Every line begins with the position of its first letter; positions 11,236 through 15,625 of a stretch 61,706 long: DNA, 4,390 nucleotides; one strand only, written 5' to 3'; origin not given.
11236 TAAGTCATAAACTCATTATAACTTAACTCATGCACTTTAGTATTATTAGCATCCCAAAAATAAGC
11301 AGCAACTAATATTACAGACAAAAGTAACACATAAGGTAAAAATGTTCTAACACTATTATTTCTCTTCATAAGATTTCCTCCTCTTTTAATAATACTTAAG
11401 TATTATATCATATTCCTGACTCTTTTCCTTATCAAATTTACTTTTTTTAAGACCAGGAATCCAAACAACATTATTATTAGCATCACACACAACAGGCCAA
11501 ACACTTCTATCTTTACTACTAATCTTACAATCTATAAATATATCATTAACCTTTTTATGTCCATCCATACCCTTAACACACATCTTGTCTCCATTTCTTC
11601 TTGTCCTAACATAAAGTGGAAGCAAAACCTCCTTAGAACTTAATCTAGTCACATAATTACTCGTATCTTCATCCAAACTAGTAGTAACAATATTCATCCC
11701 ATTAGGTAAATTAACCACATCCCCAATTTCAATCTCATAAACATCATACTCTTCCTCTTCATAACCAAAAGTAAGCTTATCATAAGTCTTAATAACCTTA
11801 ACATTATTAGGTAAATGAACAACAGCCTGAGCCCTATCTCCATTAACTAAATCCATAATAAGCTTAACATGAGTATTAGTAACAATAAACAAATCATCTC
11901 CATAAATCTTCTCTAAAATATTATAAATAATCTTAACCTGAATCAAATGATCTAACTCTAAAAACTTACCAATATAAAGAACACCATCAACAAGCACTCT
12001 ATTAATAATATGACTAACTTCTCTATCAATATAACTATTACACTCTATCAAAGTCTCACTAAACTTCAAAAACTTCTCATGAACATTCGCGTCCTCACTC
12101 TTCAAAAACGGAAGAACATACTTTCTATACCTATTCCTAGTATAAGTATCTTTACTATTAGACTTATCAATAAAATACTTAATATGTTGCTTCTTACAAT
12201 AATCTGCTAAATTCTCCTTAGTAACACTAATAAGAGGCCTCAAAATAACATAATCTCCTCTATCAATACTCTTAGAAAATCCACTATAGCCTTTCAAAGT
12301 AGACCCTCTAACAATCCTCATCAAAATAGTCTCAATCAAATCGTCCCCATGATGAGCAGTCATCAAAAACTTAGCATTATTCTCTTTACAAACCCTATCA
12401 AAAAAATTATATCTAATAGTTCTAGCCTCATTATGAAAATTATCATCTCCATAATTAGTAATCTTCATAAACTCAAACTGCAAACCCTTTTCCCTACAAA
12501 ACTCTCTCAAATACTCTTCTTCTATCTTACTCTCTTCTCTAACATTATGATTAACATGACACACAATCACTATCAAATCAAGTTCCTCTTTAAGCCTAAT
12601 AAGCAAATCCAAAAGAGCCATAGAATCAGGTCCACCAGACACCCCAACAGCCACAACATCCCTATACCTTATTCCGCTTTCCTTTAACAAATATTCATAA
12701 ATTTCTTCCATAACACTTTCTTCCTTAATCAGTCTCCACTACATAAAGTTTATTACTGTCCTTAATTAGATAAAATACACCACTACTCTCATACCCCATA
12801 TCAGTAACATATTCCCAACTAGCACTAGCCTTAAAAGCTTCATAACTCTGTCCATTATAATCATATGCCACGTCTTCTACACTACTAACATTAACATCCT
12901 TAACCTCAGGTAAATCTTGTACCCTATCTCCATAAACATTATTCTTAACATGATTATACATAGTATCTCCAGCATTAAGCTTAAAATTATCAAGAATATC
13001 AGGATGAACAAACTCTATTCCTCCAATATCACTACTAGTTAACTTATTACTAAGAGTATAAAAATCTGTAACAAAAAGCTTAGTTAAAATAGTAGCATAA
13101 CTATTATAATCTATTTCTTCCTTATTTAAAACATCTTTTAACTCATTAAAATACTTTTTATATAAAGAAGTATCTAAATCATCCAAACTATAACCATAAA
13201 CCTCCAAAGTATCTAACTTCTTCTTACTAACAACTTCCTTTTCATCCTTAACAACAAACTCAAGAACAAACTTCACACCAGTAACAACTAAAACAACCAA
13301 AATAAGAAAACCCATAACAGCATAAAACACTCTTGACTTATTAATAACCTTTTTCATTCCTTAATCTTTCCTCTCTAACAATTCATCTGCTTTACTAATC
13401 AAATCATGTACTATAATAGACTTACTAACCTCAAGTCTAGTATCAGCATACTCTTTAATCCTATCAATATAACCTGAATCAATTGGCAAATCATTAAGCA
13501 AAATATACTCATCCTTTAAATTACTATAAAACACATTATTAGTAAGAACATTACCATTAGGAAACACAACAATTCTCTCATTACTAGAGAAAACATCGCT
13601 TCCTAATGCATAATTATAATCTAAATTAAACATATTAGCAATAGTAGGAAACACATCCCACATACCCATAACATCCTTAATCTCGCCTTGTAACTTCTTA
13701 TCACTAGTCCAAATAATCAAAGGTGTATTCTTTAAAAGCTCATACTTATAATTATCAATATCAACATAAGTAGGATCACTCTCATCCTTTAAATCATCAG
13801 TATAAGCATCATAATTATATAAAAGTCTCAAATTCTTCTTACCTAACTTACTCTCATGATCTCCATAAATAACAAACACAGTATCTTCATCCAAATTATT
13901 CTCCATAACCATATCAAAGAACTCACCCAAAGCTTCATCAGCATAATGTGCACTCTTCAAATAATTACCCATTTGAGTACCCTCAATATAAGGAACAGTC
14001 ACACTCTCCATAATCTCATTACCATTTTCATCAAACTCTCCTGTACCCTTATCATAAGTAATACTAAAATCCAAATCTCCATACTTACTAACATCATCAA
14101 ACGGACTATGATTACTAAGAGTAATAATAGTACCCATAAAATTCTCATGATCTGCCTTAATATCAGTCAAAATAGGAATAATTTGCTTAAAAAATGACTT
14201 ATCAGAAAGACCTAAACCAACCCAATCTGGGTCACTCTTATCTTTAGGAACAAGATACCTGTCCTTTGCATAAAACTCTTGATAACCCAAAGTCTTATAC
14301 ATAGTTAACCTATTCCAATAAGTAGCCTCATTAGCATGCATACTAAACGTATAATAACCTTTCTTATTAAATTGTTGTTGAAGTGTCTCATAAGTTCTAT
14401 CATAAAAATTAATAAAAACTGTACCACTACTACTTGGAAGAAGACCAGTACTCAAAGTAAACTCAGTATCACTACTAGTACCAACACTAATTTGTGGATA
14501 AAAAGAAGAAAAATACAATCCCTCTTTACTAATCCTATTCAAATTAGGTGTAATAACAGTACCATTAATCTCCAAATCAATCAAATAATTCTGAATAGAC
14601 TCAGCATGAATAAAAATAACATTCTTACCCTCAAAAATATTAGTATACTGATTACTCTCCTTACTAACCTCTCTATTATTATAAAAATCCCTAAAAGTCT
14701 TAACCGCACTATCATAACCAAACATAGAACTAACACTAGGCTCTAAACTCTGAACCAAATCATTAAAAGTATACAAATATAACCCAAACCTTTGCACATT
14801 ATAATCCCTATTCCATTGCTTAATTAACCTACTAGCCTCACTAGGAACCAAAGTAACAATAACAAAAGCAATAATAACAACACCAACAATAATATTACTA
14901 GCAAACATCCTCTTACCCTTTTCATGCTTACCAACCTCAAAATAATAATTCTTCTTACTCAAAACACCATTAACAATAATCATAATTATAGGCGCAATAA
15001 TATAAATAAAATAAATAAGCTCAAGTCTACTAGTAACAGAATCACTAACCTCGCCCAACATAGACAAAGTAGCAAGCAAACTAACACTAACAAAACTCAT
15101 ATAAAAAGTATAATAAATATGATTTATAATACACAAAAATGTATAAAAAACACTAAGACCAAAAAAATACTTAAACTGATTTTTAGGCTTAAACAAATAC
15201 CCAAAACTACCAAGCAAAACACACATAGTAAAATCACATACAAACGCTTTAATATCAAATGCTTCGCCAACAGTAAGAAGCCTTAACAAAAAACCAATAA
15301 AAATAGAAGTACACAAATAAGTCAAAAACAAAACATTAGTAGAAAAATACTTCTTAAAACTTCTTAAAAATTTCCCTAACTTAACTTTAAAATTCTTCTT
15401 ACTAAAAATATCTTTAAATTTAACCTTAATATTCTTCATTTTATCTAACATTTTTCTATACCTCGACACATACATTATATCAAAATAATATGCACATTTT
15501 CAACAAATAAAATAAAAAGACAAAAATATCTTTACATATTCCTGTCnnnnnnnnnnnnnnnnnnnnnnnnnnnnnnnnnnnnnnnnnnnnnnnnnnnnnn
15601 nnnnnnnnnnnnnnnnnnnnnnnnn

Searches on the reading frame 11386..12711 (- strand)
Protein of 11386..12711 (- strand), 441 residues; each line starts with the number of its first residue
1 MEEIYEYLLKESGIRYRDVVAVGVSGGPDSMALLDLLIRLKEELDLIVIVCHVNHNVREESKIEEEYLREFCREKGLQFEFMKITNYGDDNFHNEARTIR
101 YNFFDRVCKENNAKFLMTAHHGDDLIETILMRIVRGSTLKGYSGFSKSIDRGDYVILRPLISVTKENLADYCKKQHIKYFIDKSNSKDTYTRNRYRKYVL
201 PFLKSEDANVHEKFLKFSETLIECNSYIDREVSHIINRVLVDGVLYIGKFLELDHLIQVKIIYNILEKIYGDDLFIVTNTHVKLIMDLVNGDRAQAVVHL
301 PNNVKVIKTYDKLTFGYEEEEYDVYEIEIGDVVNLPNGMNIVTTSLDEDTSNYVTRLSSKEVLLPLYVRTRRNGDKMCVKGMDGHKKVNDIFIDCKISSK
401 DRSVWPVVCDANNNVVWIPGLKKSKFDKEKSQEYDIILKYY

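Call 7: search_protein_families(library=pfam, proteins=[window:11386-12711:-], max_evalue=0.01)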
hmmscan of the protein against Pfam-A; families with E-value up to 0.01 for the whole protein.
window:11386-12711:- (441 aa): 2 families
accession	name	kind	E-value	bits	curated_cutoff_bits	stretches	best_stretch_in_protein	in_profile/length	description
PF01171.26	ATP_bind_3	-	6.2e-59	199.2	27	1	20-197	2-181/182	PP-loop family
PF11734.13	TilS_C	-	2.8e-13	49.5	22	1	367-432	2-66/74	TilS substrate C-terminal domain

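Call 8: search_protein_families(library=ncbifam, proteins=[window:11386-12711:-], max_evalue=0.01)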
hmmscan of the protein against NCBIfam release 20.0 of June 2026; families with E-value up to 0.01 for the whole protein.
window:11386-12711:- (441 aa): 5 families
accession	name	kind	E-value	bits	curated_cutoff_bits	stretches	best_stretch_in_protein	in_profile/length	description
TIGR02432.1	lysidine_TilS_N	equivalog_domain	1.8e-58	197.6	93.6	1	20-201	2-189/189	tRNA lysidine(34) synthetase TilS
NF007942.0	PRK10660.1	equivalog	1.4e-28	99.9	606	1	18-206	18-206/439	tRNA lysidine(34) synthetase TilS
NF007972.0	PRK10696.1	equivalog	2.5e-16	59.8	272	1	14-177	38-207/295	tRNA 2-thiocytidine(32) synthetase TtcA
TIGR02433.1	lysidine_TilS_C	equivalog_domain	1.2e-15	56.7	20.2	1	366-412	1-47/47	tRNA lysidine(34) synthetase TilS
TIGR00268.2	TIGR00268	equivalog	0.0032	16.8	150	1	17-98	13-90/259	ATP-dependent sacrificial sulfur transferase LarE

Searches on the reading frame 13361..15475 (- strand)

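Call 7: search_protein_families(library=pfam, proteins=[window:13361-15475:-], max_evalue=0.01)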
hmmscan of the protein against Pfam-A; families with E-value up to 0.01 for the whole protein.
window:13361-15475:- (704 aa): 2 families
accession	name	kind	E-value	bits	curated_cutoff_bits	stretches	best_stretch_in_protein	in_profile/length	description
PF00884.28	Sulfatase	-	3.1e-40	138.8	25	1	284-616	1-299/301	Sulfatase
PF01663.27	Phosphodiest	-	2.4e-06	27.8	23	1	308-540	19-219/342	Type I phosphodiesterase / nucleotide pyrophosphatase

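Call 8: search_protein_families(library=ncbifam, proteins=[window:13361-15475:-], max_evalue=0.01)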
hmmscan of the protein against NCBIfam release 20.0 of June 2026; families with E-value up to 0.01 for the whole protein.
window:13361-15475:- (704 aa): 5 families
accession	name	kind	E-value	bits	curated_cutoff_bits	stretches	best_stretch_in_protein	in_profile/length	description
NF053595.1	LptchSynLtaSGpos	equivalog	5.1e-76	256.6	970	1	73-693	33-606/626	lipoteichoic acid synthase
NF010322.0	PRK13759.1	equivalog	1.1e-10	40.7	481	1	285-379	8-102/486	arylsulfatase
TIGR03417.1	chol_sulfatase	equivalog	8.9e-08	31.4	433.45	1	504-550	254-300/500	choline-sulfatase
NF009027.0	PRK12363.1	equivalog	3.3e-05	22.7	572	1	148-459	30-336/703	phosphoglycerol transferase I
NF045661.1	HdlasePehA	equivalog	0.00035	19.3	900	0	505-549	284-328/506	phosphoric/sulfuric ester hydrolase PehA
